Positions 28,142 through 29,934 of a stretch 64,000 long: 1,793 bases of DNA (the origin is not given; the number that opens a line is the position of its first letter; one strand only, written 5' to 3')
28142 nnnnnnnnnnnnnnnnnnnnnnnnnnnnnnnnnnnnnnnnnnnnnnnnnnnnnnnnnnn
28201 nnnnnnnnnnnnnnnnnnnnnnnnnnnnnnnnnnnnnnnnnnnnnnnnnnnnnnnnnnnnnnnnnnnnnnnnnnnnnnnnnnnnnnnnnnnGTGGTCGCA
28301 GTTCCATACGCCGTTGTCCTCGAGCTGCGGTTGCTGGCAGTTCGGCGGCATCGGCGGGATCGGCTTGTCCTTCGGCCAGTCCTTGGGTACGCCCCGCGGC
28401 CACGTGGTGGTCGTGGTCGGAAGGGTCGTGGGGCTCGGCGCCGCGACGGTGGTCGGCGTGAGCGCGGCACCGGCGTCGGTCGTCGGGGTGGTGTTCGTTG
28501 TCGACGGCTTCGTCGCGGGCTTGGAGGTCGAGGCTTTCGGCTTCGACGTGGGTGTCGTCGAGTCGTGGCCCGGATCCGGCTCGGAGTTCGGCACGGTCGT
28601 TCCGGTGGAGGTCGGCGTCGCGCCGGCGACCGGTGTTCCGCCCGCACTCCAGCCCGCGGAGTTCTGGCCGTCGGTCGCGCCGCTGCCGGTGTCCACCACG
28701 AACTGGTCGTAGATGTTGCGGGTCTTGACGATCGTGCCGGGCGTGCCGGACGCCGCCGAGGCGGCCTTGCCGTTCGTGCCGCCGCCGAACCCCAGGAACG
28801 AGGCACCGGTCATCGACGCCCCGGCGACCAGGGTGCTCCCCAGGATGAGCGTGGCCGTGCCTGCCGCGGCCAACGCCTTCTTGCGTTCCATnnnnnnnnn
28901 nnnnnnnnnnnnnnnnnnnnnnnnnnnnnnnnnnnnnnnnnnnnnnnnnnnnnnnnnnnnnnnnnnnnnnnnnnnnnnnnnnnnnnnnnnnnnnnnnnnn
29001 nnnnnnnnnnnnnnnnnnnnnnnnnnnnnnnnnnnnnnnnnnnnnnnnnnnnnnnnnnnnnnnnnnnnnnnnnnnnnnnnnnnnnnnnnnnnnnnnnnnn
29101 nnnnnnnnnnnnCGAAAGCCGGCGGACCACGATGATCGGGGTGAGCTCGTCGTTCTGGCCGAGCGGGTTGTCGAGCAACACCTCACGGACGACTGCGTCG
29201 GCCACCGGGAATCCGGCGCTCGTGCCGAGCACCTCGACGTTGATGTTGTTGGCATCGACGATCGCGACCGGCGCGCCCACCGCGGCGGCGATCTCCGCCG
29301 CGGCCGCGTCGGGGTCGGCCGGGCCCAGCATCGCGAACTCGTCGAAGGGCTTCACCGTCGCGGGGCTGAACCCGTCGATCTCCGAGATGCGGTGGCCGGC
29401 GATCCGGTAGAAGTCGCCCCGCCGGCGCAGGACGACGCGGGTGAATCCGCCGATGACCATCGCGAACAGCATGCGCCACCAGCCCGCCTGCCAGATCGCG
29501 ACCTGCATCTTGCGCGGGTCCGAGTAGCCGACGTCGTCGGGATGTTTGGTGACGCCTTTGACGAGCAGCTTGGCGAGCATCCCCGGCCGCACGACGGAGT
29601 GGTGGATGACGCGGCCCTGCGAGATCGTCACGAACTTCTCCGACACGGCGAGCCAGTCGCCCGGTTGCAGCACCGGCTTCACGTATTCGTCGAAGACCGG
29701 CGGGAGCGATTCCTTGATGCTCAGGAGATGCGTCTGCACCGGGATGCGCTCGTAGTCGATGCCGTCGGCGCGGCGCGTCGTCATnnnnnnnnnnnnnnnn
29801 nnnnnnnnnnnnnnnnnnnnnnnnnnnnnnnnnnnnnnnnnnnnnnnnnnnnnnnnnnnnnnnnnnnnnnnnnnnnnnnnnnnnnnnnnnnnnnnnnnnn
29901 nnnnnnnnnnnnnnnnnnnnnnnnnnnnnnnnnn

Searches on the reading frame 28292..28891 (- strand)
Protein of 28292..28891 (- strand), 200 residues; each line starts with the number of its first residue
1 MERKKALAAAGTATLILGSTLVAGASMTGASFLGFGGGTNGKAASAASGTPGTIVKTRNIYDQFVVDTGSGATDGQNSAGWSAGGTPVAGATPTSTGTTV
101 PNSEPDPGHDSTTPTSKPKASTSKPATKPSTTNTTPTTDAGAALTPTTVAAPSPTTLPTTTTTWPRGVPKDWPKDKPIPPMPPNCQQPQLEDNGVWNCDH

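Call 8: search_protein_families(library=pfam, proteins=[window:28292-28891:-], max_evalue=1)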
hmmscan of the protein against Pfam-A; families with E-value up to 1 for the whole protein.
window:28292-28891:- (200 aa): 0 families

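Call 9: search_protein_families(library=ncbifam, proteins=[window:28292-28891:-], max_evalue=1)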
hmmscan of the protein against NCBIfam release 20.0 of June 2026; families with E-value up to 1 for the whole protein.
window:28292-28891:- (200 aa): 0 families

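Call 10: find_homologous_proteins(query=window:28292-28891:-, max_evalue=0.01)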
Query window:28292-28891:- (200 aa): 114 proteins with E <= 0.01 among 5205 candidates.
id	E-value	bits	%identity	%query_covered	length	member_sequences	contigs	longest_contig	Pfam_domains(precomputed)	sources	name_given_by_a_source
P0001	1.1e-121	422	100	100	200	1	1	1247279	-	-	-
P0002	1.2e-101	357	88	100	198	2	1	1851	-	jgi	-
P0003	1.1e-54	203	53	100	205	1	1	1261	-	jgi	jgi:hypothetical protein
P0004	3.4e-53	198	55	94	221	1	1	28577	-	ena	-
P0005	4.7e-53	198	53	100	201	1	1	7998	-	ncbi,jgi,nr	ncbi:MAG TPA: hypothetical protein VGP92_16690 [Acidimicrobiia bacterium]|jgi:hypothetical protein|n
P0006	5.4e-52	194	50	100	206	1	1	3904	-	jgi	-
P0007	2.6e-50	189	46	100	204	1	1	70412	-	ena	-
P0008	6.7e-49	184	52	100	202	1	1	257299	-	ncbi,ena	-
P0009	3.6e-47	179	85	17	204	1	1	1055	-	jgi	jgi:hypothetical protein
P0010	6.8e-47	178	49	100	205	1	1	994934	-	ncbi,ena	-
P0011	9.6e-46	174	49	100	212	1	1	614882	-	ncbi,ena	-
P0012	1.3e-44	170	92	19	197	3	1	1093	-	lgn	-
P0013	5.1e-39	152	51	99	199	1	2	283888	-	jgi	jgi:hypothetical protein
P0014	1.8e-38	150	49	100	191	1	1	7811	-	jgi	jgi:hypothetical protein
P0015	3.0e-37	146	91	18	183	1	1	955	-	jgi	jgi:hypothetical protein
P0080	7.7e-14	70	81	18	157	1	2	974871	-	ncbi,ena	-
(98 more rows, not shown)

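Call 13: find_encoding_contigs(protein=P0010, flank=6000, max_places=2)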
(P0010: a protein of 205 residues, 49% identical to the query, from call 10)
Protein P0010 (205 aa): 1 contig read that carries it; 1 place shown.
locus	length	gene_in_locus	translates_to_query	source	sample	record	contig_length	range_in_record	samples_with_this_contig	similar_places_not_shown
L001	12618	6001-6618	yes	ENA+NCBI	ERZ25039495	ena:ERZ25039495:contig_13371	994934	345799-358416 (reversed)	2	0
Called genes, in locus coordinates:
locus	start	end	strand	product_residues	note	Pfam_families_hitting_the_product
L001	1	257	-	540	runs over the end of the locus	PF04909:Amidohydro_2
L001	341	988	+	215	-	PF00440:TetR_N, PF17925:TetR_C_20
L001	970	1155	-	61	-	-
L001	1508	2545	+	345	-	PF21686:LigD_Prim-Pol, PF01896:DNA_primase_S (weak)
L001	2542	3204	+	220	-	PF09365:DUF2461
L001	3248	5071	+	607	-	PF13522:GATase_6, PF13537:GATase_7, PF00733:Asn_synthase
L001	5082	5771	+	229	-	PF01996:F420_ligase (weak)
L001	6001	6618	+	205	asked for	-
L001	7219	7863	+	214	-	-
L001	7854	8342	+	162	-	PF02424:ApbE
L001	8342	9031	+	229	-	PF01794:Ferric_reduct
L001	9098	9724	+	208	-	PF17784:Sulfotransfer_4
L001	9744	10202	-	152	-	-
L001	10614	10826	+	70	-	-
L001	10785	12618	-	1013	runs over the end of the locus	PF00082:Peptidase_S8, PF01839:FG-GAP (faint), PF13517:FG-GAP_3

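Call 14: find_encoding_contigs(protein=P0080, flank=6000, max_places=2)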
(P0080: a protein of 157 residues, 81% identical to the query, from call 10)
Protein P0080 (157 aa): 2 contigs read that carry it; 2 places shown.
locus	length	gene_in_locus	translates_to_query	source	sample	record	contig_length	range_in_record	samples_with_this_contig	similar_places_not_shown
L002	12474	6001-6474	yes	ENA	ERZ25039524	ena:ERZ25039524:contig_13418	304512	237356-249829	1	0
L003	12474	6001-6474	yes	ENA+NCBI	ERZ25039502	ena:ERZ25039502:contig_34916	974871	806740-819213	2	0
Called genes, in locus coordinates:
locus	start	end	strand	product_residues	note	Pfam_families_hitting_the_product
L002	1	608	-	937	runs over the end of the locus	PF13231:PMT_2 (weak), PF14333:DUF4389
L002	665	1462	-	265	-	PF02424:ApbE, PF27030:AbpE_bact (weak)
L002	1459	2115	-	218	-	PF04205:FMN_bind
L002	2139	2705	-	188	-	PF01794:Ferric_reduct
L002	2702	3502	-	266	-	PF00512:HisKA, PF02518:HATPase_c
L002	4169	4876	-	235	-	PF00072:Response_reg, PF00486:Trans_reg_C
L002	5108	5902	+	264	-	PF06167:Peptidase_M90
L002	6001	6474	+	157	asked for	-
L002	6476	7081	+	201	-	-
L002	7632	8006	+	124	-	PF02424:ApbE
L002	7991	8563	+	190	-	PF01794:Ferric_reduct (weak)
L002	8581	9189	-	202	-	PF13521:AAA_28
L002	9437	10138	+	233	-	PF00535:Glycos_transf_2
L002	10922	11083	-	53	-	-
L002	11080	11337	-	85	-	-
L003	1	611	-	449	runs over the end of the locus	PF13231:PMT_2 (weak)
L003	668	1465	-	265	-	PF02424:ApbE, PF27030:AbpE_bact (weak)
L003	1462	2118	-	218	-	PF04205:FMN_bind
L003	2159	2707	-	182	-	PF01794:Ferric_reduct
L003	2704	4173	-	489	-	PF00672:HAMP, PF00512:HisKA, PF02518:HATPase_c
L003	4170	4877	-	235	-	PF00072:Response_reg, PF00486:Trans_reg_C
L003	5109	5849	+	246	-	PF06167:Peptidase_M90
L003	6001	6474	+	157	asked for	-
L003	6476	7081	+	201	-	-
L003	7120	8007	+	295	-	PF02424:ApbE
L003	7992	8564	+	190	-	PF01794:Ferric_reduct (weak)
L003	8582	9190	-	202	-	PF13521:AAA_28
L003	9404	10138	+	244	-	PF00535:Glycos_transf_2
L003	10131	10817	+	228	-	PF01209:Ubie_methyltran, PF13489:Methyltransf_23, PF13847:Methyltransf_31, PF08241:Methyltransf_11, PF08242:Methyltransf_12, PF13649:Methyltransf_25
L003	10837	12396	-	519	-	PF13231:PMT_2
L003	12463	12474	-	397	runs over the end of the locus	PF01757:Acyl_transf_3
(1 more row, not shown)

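Call 17: find_related_loci(query=A1, collection=genome_contigs, flank=6000)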
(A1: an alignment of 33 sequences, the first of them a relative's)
Query A1 (200 aa) in genome_contigs; peptide patterns used: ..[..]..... (x = any residue, [..] = any of these).
116 stretches matched a pattern; 76 encode a relative of the query (tblastn E <= 1e-3); 76 distinct loci.
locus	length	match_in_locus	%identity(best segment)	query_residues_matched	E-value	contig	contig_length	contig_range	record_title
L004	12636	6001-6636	49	1-200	7e-48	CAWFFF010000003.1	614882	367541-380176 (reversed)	MAG: uncultured Actinomycetes bacterium isolate MFD02416.bin.2.90 genome assembly, contig: contig_16435, whole genome sh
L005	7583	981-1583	53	1-200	4e-37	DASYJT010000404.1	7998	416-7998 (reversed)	MAG TPA_asm: Acidimicrobiia bacterium isolate SMAG_U4302 k141_2908715, whole genome shotgun sequence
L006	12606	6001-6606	52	1-200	7e-35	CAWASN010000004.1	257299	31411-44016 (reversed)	MAG: uncultured Actinomycetes bacterium isolate MFD02416.bin.2.121 genome assembly, contig: contig_16438, whole genome s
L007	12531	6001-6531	39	1-200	2e-30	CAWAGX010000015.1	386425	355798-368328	MAG: uncultured Actinomycetes bacterium isolate MFD04944.bin.2.173 genome assembly, contig: contig_45492, whole genome s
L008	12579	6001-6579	43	1-199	6e-27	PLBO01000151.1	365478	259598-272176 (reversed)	MAG: Actinomycetota bacterium isolate palsa_610 73.20111000_P3M.68_contig_2890, whole genome shotgun sequence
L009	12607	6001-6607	54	1-200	9e-35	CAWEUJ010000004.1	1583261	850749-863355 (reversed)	MAG: uncultured Actinomycetes bacterium isolate MFD01299.bin.2.46 genome assembly, contig: contig_2515, whole genome sho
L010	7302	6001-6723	36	1-200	3e-24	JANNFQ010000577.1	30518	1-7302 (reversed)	MAG: Acidimicrobiaceae bacterium isolate OTE_75_metabat_281 OTE_75_k141_1945151, whole genome shotgun sequence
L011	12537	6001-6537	39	1-198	2e-25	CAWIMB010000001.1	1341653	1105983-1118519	MAG: uncultured Actinomycetes bacterium isolate MFD04944.bin.2.122 genome assembly, contig: contig_23461, whole genome s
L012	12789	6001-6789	35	1-200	4e-21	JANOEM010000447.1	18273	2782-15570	MAG: Actinomycetes bacterium isolate SOY_65_metabat_270 SOY_65_k141_3596154, whole genome shotgun sequence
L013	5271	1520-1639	85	159-198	1e-20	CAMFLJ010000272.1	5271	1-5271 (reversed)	MAG: uncultured actinobacterium isolate SRR12456169_bin.11_metaWRAP_v1.3_MAG genome assembly, contig: ERZ12289968.6047,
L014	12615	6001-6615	49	1-200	5e-46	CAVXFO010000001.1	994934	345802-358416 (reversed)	MAG: uncultured Actinomycetes bacterium isolate MFD02416.bin.2.178 genome assembly, contig: contig_13371, whole genome s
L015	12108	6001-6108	81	165-200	6e-18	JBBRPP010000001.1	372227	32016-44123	MAG: Acidimicrobiales bacterium isolate La1_metabat2.448 LA1C_B2.448_k141_1382583L_372227_cov_31.0133, whole genome shot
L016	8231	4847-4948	82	167-200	1e-17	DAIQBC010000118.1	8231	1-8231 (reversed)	MAG TPA_asm: Acidimicrobiales bacterium isolate CTOTU26096 NODE_5966_length_8231_cov_4.928449, whole genome shotgun sequ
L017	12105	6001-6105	86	165-199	4e-17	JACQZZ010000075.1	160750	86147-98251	MAG: Actinomycetota bacterium isolate NC_groundwater_1580_Pr3_B-0.1um_68_13 SR-2_scaffold_141_2457334, whole genome shot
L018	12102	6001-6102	79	167-200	6e-17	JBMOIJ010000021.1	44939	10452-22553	MAG: Acidimicrobiia bacterium isolate Deming_bin.436 contig1447, whole genome shotgun sequence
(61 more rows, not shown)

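Call 32: find_encoding_contigs(protein=P0001, flank=10000, max_places=3)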
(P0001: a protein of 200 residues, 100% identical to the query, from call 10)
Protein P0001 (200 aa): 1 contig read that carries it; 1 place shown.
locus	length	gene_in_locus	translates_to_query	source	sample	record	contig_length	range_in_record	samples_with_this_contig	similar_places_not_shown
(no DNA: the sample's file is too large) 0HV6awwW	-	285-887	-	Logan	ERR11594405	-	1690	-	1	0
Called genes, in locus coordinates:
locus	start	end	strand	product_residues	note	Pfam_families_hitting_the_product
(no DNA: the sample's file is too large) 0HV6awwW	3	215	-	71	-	?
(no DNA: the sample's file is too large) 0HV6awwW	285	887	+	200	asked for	-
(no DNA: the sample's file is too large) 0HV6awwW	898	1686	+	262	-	-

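Call 33: find_homologous_proteins(query=L003:1462-2118:-, max_evalue=0.00001)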
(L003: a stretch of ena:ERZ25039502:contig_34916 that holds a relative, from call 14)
Query L003:1462-2118:- (218 aa): 1341 proteins with E <= 0.00001 among 8000 candidates; the best 120 are listed.
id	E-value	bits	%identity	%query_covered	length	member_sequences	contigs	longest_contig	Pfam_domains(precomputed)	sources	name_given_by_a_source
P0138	2.0e-126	438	100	100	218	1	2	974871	PF04205.20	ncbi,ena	-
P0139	1.4e-113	396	91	92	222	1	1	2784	PF04205.20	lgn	-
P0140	2.1e-82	294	72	96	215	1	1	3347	PF04205.20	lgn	-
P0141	1.1e-78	282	69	96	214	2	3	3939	PF04205.20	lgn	-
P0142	7.1e-76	273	67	96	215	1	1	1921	PF04205.20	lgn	-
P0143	8.9e-73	263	67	95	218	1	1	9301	PF04205.20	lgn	-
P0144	7.1e-68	247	65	94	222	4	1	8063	PF04205.20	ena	-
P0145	4.4e-65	237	84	68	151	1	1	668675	PF04205.20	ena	-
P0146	1.5e-64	236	61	94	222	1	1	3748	PF04205.20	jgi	jgi:uncharacterized protein with FMN-binding domain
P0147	4.6e-64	234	64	85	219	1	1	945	PF04205.20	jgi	jgi:uncharacterized protein with FMN-binding domain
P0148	9.5e-60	220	65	90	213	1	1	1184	PF04205.20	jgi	jgi:uncharacterized protein with FMN-binding domain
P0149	4.6e-59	218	58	91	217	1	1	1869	PF04205.20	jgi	jgi:uncharacterized protein with FMN-binding domain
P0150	8.8e-59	217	59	94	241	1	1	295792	PF04205.20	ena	-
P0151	1.9e-56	209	62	89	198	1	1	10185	PF04205.20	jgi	jgi:uncharacterized protein with FMN-binding domain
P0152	5.0e-56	208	64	71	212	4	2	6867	PF04205.20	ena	-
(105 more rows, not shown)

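Call 38: find_related_loci(query=A3, collection=genome_contigs, flank=4000)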
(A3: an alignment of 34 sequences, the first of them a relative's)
Query A3 (218 aa) in genome_contigs; peptide patterns used: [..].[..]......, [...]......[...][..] (x = any residue, [..] = any of these).
600 stretches matched a pattern (row limit reached: there are more); 557 encode a relative of the query (tblastn E <= 1e-3); the best 80 are kept; 80 distinct loci.
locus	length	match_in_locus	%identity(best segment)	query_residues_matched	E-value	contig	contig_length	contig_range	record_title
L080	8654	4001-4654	100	1-218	8e-135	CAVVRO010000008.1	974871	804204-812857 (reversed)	MAG: uncultured Microthrixaceae bacterium isolate MFD02809.bin.2.299 genome assembly, contig: contig_34916, whole genome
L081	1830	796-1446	44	29-214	2e-42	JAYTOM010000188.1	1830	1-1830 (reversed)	MAG: Actinomycetota bacterium isolate GFS_4112 GFS_4112_187, whole genome shotgun sequence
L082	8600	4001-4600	44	14-216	3e-35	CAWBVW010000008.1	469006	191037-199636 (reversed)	MAG: uncultured bacterium isolate MFD09779.bin.1.214 genome assembly, contig: contig_43215, whole genome shotgun sequenc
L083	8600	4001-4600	45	11-205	3e-35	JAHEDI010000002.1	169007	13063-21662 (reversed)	MAG: bacterium isolate Ww197 NODE_16_length_169007_cov_9.249618, whole genome shotgun sequence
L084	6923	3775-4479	39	9-213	5e-35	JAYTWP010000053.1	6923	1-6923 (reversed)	MAG: Actinomycetota bacterium isolate GFS_5813 GFS_5813_52, whole genome shotgun sequence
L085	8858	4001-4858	68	2-208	1e-34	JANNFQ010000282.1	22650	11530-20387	MAG: Acidimicrobiaceae bacterium isolate OTE_75_metabat_281 OTE_75_k141_4350094, whole genome shotgun sequence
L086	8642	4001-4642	44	19-218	5e-34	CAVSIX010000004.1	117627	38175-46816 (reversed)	MAG: Ilumatobacteraceae bacterium isolate MFD01721.bin.2.211 genome assembly, contig: contig_20368, whole genome shotgun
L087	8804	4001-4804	36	7-218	5e-34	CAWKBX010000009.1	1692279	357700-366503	MAG: uncultured Actinomycetes bacterium isolate MFD04651.bin.1.168 genome assembly, contig: contig_3246, whole genome sh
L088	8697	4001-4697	71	22-211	2e-33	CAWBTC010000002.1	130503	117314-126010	MAG: uncultured Acidimicrobiaceae bacterium isolate MFD04651.bin.1.239 genome assembly, contig: contig_15269, whole geno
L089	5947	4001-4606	43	19-216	2e-33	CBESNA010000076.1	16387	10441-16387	MAG TPA_asm: uncultured Acidimicrobiia bacterium isolate SRR7614695_binner12_Refined_79 genome assembly, contig: ERZ2508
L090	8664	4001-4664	63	12-214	2e-32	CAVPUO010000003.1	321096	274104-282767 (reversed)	MAG: Ilumatobacteraceae bacterium isolate MFD10113.bin.2.122 genome assembly, contig: contig_11765, whole genome shotgun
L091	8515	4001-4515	65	53-212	4e-32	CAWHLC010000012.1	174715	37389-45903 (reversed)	MAG: uncultured Acidimicrobiia bacterium isolate MFD02840.bin.2.246 genome assembly, contig: contig_81160, whole genome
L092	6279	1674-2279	41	20-212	7e-32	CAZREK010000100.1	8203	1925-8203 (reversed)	MAG TPA_asm: uncultured Bifidobacterium sp. isolate binchicken_co396_253 genome assembly, contig: NODE_12665_length_8203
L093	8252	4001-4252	65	127-210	2e-31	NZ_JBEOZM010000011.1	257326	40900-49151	Streptomyces sp900105755 strain NPDC001694 NPDC001694_10_B1.ctg-0011, whole genome shotgun sequence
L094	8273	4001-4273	59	122-212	3e-31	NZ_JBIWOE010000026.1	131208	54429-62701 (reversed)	Streptomyces sp. NPDC101225 NPDC101225_277_E11.ctg-0026, whole genome shotgun sequence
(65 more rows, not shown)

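Call 50: predict_structure(alignment_id=A4)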
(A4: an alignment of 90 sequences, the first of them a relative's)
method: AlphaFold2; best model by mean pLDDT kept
length: 200 residues; sequences in the alignment: 90
mean_pLDDT: 65.6   pTM: 0.26
mean pLDDT of the five models: 65.6, 64.5, 63.0, 62.1, 59.7
residues with pLDDT >= 90: 21; 70-90: 54; 50-70: 81; < 50: 44
segments of 3 or more residues with pLDDT < 50: 37-40, 44-46, 75-78, 80-85, 90-95, 97-106, 108-111
pLDDT, mean of each block of 10 residues (from residue 1): 80 87 74 53 51 61 65 48 47 47 43 51 59 64 61 69 82 90 91 86
secondary structure, 60 per line:
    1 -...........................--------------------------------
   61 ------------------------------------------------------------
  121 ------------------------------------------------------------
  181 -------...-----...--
elements in order: H2-28 E188-190 E196-198

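Call 57: search_protein_representatives(alignment_id=A4)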
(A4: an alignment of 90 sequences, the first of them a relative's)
Query: 90 sequences, 198 profile positions. Proteins with E-value up to 0.001 (for the whole library): 246; up to 1e-10: 155; up to 1e-30: 62. The best 150 are listed.
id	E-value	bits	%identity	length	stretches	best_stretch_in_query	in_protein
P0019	4.6e-61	223.5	-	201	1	10-197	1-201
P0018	2.1e-57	211.5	-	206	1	10-196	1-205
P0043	1.5e-56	208.7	-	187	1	10-197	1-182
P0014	7.9e-54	199.8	-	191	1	10-196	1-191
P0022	3.2e-53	197.9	-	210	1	10-196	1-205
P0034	4.8e-53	197.3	-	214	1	9-196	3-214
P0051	9.9e-53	196.3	-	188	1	10-197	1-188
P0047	2.1e-52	195.2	-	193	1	10-196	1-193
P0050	7.4e-51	190.2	-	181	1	10-197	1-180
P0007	1.8e-50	188.9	-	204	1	10-196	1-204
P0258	2.6e-47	178.6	-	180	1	10-197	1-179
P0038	3.7e-47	178.1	-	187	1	11-196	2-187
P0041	4.5e-47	177.8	-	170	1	10-197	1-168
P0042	4.5e-46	174.5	-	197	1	10-196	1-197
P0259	9.4e-45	170.2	-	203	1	6-196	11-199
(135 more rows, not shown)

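Call 75: fold_search(model_id=the predicted structure, library=pdb)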
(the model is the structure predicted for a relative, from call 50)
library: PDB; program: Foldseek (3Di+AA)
matches with E <= 10: 0; with E <= 0.001: 0
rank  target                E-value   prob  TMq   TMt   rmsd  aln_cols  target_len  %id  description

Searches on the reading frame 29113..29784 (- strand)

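Call 85: search_protein_families(library=pfam, proteins=[window:29113-29784:-], max_evalue=0.001)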
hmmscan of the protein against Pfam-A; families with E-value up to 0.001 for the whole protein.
window:29113-29784:- (224 aa): 1 family
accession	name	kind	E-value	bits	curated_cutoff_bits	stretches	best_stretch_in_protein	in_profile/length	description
PF01996.21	F420_ligase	-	1.8e-06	28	25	1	38-169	27-134/218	F420-0:Gamma-glutamyl ligase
